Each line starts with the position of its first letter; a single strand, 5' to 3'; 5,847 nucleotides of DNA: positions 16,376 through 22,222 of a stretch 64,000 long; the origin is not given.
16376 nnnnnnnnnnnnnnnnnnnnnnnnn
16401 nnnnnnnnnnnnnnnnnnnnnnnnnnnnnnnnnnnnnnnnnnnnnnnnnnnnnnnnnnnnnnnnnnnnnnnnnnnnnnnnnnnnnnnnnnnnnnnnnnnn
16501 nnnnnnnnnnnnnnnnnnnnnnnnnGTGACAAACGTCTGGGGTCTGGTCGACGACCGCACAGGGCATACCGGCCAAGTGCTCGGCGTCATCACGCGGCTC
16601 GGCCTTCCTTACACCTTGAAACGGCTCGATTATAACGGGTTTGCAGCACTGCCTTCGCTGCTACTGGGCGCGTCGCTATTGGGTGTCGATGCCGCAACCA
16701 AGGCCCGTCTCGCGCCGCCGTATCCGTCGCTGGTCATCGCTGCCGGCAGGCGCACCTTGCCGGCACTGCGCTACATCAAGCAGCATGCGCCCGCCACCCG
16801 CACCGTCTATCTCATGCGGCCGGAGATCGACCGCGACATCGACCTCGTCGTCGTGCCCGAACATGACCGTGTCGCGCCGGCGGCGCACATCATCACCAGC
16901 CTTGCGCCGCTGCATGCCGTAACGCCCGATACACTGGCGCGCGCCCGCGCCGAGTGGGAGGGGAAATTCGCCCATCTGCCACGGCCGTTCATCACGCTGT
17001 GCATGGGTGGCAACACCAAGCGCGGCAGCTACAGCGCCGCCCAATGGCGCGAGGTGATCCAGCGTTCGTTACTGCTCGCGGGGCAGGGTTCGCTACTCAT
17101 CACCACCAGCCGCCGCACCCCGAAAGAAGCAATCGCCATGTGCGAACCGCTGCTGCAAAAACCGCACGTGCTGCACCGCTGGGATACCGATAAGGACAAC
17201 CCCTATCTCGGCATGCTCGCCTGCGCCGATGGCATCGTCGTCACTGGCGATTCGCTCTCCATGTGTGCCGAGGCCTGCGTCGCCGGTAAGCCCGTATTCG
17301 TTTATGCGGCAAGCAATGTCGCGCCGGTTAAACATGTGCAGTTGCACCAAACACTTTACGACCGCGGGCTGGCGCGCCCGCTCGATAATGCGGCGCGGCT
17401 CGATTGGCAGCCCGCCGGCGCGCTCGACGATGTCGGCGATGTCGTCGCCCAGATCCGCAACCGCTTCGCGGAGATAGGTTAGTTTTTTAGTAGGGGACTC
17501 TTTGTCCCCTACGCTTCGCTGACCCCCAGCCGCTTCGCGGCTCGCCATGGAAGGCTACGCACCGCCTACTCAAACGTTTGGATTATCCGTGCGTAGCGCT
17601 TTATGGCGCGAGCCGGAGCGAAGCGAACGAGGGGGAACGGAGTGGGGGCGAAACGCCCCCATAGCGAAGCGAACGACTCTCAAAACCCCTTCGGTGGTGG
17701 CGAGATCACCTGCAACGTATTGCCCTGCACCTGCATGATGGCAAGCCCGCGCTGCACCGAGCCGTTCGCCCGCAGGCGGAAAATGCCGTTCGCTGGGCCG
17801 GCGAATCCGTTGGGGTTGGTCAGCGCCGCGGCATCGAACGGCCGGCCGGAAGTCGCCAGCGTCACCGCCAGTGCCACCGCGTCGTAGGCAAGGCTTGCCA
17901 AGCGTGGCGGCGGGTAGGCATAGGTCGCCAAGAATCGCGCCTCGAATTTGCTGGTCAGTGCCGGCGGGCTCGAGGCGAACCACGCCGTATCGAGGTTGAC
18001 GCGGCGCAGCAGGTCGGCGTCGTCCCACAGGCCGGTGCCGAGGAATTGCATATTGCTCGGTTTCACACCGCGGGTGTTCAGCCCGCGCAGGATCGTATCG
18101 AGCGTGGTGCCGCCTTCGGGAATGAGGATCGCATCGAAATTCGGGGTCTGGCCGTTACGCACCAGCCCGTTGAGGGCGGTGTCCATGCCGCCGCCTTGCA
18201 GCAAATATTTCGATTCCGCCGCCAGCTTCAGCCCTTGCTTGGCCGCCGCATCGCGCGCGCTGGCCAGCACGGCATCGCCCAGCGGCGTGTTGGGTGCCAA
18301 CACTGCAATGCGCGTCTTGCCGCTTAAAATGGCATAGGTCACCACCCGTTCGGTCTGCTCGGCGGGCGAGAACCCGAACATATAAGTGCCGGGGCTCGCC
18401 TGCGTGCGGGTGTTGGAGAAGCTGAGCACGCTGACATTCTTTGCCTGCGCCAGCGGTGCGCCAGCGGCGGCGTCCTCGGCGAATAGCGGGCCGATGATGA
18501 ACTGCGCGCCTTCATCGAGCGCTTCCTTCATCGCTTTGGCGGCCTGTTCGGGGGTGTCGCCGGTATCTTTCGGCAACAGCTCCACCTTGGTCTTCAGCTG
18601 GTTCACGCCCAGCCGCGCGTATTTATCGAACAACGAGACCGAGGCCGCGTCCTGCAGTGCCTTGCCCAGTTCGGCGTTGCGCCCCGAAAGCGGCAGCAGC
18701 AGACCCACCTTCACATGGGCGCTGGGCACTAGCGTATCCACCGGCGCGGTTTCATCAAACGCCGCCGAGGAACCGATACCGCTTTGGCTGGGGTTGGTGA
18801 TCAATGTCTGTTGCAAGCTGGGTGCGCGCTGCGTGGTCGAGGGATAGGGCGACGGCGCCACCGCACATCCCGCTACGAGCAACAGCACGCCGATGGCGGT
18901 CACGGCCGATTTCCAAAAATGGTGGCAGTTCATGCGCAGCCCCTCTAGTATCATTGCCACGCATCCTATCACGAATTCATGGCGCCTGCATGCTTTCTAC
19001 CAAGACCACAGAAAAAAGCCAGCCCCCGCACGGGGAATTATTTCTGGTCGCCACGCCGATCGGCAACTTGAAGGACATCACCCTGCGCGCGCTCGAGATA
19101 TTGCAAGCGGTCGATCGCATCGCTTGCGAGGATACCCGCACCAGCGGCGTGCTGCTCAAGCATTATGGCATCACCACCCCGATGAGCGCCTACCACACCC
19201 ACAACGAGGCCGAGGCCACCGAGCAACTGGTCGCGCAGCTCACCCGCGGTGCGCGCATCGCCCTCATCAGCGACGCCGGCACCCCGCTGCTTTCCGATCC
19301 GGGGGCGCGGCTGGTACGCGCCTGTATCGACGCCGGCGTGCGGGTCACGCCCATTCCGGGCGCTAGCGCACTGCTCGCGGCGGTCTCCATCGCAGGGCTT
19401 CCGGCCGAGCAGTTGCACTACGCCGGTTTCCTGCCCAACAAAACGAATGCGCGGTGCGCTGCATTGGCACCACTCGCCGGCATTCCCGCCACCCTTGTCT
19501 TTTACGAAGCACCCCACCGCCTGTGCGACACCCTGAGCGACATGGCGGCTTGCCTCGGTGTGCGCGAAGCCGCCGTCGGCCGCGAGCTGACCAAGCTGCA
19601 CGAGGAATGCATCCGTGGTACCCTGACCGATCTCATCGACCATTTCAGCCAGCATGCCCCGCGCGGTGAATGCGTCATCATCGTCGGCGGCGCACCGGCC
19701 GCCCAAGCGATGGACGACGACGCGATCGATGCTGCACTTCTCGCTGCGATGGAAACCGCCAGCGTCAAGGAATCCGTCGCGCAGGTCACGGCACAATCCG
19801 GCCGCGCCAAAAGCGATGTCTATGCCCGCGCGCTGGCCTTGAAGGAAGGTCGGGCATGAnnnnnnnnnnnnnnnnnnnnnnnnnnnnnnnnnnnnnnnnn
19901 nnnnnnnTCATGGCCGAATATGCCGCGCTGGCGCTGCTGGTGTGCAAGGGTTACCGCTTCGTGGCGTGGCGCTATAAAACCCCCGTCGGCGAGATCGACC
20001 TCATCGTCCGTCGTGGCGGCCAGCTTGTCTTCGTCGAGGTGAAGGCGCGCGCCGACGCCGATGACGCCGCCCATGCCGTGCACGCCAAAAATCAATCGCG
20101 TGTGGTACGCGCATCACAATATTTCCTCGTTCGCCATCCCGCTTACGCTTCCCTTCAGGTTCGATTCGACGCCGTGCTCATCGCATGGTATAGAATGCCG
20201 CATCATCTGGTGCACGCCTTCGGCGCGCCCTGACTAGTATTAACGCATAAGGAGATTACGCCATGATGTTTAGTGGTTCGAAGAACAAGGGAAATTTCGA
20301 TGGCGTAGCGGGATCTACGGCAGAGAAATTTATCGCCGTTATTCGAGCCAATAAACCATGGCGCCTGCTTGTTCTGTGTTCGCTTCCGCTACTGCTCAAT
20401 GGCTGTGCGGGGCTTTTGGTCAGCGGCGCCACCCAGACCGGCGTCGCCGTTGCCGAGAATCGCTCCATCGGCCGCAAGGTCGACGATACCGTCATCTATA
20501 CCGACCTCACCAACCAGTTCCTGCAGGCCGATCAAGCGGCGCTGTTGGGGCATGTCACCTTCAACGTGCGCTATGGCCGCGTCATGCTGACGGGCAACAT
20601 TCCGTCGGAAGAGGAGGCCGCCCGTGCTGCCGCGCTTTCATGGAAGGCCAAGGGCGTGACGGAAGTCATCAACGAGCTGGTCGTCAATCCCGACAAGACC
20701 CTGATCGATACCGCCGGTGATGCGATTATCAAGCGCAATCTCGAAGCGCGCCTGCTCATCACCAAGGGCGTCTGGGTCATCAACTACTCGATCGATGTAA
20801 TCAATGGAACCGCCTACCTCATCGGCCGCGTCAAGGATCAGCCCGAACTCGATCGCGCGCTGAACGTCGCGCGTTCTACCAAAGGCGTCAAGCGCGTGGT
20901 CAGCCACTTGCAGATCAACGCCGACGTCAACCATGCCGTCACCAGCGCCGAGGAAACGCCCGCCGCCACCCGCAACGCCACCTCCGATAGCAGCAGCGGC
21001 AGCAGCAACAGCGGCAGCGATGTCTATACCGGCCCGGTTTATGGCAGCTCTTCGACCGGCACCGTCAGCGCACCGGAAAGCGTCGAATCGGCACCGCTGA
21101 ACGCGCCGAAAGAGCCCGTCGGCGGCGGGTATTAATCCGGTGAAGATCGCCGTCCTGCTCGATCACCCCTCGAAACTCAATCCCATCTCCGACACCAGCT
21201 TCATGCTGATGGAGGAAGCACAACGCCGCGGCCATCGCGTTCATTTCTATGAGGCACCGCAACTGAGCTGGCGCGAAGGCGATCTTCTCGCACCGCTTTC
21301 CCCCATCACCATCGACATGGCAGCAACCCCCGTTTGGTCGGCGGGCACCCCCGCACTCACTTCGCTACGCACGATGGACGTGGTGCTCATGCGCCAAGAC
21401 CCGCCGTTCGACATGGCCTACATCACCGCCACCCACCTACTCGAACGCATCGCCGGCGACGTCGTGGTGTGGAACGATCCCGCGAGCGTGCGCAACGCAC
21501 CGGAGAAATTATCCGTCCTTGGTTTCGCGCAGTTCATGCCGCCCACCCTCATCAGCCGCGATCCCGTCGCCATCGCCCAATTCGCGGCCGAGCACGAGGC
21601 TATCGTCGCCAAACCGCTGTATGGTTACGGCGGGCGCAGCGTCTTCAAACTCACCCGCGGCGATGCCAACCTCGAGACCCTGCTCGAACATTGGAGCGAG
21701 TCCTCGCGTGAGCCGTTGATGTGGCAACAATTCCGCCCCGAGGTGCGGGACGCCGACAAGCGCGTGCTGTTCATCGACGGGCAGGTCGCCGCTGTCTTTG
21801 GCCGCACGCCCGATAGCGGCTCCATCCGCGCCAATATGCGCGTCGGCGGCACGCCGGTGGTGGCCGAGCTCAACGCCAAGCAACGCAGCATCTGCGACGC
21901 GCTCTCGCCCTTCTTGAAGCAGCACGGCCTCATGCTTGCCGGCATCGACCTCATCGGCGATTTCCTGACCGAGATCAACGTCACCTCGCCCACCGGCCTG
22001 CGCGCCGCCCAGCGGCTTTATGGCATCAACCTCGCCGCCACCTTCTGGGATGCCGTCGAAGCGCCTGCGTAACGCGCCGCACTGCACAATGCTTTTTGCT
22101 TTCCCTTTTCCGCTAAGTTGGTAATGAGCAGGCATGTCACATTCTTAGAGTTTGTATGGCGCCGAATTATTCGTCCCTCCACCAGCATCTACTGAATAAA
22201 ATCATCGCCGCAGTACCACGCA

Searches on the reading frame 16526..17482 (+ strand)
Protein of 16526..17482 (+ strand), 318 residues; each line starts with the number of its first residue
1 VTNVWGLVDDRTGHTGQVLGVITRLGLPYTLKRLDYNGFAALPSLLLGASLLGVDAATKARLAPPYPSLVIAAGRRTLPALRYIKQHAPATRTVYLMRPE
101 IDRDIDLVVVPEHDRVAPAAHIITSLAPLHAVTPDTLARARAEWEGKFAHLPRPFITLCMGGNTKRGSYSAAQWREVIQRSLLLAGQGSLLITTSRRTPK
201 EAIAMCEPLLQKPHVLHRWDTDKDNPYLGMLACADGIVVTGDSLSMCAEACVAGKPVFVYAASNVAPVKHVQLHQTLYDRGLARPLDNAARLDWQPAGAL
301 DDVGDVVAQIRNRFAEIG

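Call 43: search_protein_families(library=pfam, proteins=[window:16526-17482:+])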
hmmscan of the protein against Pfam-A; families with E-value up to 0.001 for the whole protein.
window:16526-17482:+ (318 aa): 1 family
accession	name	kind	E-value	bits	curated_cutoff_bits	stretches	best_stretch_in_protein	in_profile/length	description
PF06258.17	Mito_fiss_Elm1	-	3.8e-74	250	27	1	13-314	2-304/304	Mitochondrial fission ELM1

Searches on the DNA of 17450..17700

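Call 73: search_rna_families(source=window, start=17450, end=17700, threshold=evalue, max_evalue=5)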
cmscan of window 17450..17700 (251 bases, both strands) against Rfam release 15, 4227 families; matches with E-value up to 5: 1.
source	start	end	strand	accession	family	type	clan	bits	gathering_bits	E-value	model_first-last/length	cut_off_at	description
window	17606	17700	+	RF02247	Six3os1_2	Gene; lncRNA;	-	14.1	80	1.3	1-95/217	3'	Six3os1 conserved region 2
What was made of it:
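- Tried and rejected: A permissive scan of the intergenic pair gave nothing meaningful (call 73).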

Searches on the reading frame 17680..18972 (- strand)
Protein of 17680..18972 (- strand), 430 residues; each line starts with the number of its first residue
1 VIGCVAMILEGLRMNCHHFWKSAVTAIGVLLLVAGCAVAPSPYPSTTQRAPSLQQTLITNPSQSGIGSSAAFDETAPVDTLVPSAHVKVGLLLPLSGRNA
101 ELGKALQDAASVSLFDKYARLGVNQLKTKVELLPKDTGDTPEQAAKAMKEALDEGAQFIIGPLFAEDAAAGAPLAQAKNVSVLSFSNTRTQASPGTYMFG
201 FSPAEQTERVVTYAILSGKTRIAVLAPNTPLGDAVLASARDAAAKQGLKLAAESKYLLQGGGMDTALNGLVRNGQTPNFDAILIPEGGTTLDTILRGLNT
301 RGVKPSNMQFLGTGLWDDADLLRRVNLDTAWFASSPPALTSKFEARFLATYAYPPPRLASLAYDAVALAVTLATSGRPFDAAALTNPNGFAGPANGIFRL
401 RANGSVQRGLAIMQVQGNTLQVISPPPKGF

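Call 43: search_protein_families(library=pfam, proteins=[window:17680-18972:-])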
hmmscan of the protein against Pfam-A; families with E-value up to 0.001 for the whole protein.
window:17680-18972:- (430 aa): 3 families
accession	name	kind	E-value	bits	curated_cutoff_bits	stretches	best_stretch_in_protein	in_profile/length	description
PF13458.12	Peripla_BP_6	-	6.2e-40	138.3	31.7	1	87-416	2-339/343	Periplasmic binding protein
PF04348.19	LppC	-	5.5e-08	32.3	28.8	1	84-238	216-365/563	LppC putative lipoprotein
PF01094.35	ANF_receptor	-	0.0006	19.4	25.4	1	127-318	22-217/353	Receptor family ligand binding region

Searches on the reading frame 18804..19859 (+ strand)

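Call 83: search_protein_families(library=pfam, max_evalue=0.00001, proteins=[window:18804-19859:+])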
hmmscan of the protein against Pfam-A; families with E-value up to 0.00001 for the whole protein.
window:18804-19859:+ (351 aa): 2 families
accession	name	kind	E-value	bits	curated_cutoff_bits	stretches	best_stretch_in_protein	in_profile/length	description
PF00590.25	TP_methylase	-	6.7e-33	114.9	27.8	1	79-277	2-211/212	Tetrapyrrole (Corrin/Porphyrin) Methylases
PF23016.2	RsmI_C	-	4.9e-08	33.1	27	1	303-347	2-46/46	RsmI C-terminal HTH domain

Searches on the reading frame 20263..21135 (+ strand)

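Call 83: search_protein_families(library=pfam, max_evalue=0.00001, proteins=[window:20263-21135:+])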
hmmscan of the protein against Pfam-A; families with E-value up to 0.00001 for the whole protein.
window:20263-21135:+ (290 aa): 1 family
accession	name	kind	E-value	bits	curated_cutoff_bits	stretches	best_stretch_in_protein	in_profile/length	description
PF04972.22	BON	-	1.2e-21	77.1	27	2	153-219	2-68/69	BON domain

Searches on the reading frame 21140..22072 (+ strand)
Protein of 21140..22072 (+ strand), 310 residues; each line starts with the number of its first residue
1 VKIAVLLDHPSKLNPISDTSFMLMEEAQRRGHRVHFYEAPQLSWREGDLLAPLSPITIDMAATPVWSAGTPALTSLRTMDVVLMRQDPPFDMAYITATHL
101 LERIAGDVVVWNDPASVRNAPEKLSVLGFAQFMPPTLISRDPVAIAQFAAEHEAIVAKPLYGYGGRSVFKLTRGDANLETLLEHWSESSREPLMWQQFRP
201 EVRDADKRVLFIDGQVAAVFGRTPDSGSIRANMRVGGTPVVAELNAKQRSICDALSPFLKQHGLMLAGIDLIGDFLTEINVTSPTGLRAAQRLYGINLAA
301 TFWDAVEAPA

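Call 83: search_protein_families(library=pfam, max_evalue=0.00001, proteins=[window:21140-22072:+])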
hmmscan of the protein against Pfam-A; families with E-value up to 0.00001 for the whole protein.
window:21140-22072:+ (310 aa): 3 families
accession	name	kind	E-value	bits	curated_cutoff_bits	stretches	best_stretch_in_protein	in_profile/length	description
PF02955.21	GSH-S_ATP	-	8.8e-55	185.3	23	1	122-293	1-173/175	Prokaryotic glutathione synthetase, ATP-grasp domain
PF02951.20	GSH-S_N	-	9.7e-38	129.3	21.3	1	1-118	1-119/119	Prokaryotic glutathione synthetase, N-terminal domain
PF08443.16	RimK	-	3.5e-12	46.8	21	1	134-304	19-186/188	RimK-like ATP-grasp domain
